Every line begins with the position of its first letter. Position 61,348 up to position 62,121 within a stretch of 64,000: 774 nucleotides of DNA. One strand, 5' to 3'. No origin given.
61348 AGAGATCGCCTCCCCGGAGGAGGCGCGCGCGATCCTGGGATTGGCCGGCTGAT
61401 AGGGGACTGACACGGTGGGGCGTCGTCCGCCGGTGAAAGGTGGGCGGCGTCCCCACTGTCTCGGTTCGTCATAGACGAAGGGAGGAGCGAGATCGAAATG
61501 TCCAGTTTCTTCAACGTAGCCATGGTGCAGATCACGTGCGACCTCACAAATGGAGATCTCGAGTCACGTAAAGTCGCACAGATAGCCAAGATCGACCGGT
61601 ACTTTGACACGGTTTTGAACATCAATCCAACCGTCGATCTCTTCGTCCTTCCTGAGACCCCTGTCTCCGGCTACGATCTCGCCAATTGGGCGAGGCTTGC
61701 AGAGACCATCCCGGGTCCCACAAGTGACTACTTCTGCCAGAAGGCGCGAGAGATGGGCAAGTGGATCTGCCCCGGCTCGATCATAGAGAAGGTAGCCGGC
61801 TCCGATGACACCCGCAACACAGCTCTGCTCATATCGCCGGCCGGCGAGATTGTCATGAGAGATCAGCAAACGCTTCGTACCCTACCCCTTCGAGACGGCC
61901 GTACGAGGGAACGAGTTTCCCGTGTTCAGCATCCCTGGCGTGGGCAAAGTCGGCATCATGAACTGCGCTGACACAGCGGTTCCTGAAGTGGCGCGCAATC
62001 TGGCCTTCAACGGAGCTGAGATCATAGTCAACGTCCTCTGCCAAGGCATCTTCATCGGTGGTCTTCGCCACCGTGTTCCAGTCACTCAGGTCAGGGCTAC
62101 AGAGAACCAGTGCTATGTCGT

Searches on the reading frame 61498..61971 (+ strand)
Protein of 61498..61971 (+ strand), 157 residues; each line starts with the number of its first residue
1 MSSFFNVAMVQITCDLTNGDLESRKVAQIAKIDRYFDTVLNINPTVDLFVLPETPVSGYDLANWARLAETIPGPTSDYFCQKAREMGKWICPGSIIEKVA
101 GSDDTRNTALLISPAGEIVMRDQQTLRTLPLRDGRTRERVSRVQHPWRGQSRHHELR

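Call 69: search_protein_families(library=pfam, proteins=[window:61498-61971:+], max_evalue=0.01)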
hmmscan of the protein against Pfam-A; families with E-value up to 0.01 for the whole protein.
window:61498-61971:+ (157 aa): 1 family
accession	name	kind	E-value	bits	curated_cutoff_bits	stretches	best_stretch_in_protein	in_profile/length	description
PF00795.27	CN_hydrolase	-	2.2e-08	34.2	23.2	1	7-125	2-111/256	Carbon-nitrogen hydrolase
